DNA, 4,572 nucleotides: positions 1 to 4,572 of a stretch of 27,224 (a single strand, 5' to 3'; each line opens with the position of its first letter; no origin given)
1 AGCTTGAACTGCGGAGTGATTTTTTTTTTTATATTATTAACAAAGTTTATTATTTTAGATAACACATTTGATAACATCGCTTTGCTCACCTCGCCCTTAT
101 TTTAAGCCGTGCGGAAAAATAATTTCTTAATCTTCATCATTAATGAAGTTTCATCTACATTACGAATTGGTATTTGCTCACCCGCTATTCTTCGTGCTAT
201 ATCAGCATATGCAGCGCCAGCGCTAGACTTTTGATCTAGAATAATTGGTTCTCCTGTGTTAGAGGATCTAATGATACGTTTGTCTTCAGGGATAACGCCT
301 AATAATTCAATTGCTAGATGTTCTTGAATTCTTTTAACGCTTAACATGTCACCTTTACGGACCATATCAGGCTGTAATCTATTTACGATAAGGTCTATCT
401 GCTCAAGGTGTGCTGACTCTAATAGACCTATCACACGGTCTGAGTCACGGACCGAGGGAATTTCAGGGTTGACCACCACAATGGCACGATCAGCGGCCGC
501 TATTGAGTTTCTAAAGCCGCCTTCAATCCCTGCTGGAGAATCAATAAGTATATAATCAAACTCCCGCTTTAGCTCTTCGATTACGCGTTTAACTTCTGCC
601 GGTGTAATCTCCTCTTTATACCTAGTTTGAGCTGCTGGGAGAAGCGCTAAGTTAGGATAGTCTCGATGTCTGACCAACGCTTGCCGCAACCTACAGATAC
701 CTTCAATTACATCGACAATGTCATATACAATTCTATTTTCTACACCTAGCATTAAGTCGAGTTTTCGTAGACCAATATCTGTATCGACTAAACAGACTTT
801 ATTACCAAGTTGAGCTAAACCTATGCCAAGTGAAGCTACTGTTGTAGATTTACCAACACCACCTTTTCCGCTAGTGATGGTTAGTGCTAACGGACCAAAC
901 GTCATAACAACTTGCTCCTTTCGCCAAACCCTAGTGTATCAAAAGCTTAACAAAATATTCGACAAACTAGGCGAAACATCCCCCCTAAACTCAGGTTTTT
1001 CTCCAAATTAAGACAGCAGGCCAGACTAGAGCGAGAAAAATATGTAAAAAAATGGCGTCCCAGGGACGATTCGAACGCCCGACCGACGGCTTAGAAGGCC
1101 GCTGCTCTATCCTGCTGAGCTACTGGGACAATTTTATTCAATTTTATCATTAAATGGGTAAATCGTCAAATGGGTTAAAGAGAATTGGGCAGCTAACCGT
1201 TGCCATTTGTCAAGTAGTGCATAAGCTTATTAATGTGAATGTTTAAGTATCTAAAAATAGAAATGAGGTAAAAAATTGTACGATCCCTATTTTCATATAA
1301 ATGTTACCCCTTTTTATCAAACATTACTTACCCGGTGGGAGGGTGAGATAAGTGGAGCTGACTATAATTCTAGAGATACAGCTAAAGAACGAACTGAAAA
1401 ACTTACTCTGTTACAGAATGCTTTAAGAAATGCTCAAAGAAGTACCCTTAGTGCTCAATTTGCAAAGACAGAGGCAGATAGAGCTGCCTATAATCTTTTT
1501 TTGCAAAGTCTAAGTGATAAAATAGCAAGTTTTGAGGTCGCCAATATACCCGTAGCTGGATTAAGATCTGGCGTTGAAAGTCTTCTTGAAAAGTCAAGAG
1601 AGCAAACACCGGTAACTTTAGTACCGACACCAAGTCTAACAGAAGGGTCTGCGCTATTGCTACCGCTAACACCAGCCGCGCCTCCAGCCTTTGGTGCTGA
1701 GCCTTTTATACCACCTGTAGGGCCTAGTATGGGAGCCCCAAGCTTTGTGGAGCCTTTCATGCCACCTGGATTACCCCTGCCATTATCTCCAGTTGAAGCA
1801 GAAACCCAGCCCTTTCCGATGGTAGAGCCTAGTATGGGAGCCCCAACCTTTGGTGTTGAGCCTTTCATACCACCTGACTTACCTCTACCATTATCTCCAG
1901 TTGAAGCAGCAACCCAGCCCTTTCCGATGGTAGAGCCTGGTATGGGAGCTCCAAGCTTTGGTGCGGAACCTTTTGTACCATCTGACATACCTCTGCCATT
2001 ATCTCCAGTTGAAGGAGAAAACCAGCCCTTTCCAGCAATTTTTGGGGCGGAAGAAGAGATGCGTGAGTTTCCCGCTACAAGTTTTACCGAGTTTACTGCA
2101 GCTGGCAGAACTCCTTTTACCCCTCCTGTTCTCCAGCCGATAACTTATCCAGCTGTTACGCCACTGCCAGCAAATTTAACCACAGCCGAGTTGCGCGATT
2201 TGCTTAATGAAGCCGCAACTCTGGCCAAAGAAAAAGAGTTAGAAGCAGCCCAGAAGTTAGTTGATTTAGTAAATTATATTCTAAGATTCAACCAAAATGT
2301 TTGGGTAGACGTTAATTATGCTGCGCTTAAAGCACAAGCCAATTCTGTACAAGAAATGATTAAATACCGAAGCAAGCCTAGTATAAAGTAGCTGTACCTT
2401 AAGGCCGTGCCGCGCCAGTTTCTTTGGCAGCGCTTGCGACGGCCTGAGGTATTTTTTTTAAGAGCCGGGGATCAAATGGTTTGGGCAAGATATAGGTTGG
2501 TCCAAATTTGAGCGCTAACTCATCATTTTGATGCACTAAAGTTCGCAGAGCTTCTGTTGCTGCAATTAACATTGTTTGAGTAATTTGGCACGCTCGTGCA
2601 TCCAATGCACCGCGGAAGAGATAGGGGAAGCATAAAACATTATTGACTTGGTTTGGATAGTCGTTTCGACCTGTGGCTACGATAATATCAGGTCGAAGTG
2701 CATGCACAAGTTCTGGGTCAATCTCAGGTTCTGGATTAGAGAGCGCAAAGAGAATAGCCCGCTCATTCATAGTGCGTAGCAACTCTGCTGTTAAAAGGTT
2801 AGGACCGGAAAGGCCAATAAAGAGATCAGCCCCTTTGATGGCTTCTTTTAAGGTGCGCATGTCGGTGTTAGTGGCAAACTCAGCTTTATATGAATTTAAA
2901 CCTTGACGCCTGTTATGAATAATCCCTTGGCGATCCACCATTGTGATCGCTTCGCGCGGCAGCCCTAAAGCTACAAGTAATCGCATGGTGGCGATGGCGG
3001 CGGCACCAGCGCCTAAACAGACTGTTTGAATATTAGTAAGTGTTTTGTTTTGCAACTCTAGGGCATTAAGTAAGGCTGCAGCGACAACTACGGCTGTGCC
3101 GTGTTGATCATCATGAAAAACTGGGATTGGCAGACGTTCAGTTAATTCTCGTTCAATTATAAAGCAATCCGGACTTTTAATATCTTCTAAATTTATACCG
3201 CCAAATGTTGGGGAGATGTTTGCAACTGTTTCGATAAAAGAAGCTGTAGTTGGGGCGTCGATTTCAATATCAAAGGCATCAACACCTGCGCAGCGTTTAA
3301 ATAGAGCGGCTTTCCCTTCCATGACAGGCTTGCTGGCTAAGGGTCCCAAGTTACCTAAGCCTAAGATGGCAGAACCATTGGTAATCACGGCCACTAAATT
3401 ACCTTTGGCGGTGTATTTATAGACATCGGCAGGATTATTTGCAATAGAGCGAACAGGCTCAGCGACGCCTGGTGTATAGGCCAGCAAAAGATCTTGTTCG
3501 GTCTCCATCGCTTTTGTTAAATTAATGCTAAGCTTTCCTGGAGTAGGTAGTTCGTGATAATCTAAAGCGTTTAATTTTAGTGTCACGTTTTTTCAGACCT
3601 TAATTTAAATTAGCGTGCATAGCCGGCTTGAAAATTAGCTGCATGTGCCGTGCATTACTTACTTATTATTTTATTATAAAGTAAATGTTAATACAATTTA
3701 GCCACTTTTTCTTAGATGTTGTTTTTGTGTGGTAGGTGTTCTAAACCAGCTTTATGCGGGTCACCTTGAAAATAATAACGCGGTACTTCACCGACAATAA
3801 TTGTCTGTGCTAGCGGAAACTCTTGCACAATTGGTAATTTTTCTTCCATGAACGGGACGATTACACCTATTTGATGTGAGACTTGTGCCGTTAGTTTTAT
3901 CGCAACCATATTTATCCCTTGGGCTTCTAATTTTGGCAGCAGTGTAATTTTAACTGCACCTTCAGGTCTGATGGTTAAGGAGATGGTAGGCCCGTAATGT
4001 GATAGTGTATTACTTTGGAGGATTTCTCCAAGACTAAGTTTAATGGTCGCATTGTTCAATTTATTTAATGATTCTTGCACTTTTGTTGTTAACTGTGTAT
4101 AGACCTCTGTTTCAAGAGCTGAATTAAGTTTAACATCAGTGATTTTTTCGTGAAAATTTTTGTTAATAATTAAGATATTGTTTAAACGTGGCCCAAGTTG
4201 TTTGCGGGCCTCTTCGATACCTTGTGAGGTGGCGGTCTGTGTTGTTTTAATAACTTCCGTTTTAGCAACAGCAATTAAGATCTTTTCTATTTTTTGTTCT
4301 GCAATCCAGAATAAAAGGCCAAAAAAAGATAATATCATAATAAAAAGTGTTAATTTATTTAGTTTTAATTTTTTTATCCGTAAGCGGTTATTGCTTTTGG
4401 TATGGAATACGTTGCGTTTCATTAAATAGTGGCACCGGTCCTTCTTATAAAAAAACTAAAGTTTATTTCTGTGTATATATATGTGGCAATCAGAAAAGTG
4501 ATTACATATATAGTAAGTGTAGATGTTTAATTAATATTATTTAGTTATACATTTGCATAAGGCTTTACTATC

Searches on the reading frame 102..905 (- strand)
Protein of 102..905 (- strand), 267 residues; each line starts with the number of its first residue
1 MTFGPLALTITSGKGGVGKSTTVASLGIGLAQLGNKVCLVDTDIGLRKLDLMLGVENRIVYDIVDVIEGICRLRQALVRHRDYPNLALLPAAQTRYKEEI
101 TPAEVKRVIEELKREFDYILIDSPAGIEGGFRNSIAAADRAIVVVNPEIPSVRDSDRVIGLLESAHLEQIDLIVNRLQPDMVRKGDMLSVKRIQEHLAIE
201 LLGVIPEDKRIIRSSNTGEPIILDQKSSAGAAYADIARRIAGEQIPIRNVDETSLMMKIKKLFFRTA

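Call 104: search_protein_families(library=pfam, proteins=[window:102-905:-], max_evalue=0.0001)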
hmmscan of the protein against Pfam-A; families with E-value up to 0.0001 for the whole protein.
window:102-905:- (267 aa): 7 families
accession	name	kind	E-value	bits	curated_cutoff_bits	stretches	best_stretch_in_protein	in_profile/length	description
PF10609.15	ParA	-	6.9e-21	75.2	27.1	1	8-240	6-245/246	NUBPL iron-transfer P-loop NTPase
PF13614.12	AAA_31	-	4.4e-19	69.5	27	1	9-153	5-155/177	AAA domain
PF01656.29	CbiA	-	1e-18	68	25.4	1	8-221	1-125/125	CobQ/CobB/MinD/ParA nucleotide binding domain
PF06564.18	CBP_BcsQ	-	2.1e-12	47.5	21.3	1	8-211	4-203/234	Cellulose biosynthesis protein BcsQ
PF02374.21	ArsA_ATPase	-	4.8e-10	39.6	24.3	1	10-43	5-38/305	Anion-transporting ATPase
PF09140.17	MipZ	-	8.8e-10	38.8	20.7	1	10-146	5-130/262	ATPase MipZ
PF00142.24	Fer4_NifH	-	2.5e-09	37.5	25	0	13-49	7-43/271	4Fe-4S iron sulfur cluster binding proteins, NifH/frxC family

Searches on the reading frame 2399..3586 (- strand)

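Call 104: search_protein_families(library=pfam, proteins=[window:2399-3586:-], max_evalue=0.0001)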
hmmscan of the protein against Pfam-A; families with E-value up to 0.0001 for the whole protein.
window:2399-3586:- (395 aa): 2 families
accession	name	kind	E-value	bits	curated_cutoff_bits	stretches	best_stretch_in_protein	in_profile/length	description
PF00390.24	malic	-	1.9e-29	103.2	23.1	1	18-113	3-119/182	Malic enzyme, N-terminal domain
PF03949.21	Malic_M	-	1.1e-24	87.6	23.5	1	163-355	3-229/258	Malic enzyme, NAD binding domain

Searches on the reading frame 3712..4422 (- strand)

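Call 104: search_protein_families(library=pfam, proteins=[window:3712-4422:-], max_evalue=0.0001)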
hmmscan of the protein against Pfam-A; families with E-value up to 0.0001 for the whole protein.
window:3712-4422:- (236 aa): 1 family
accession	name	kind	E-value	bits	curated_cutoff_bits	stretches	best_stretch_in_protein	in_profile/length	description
PF09560.15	Spore_YunB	-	2e-21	76.3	25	1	127-216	2-91/91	Sporulation protein YunB (Spo_YunB)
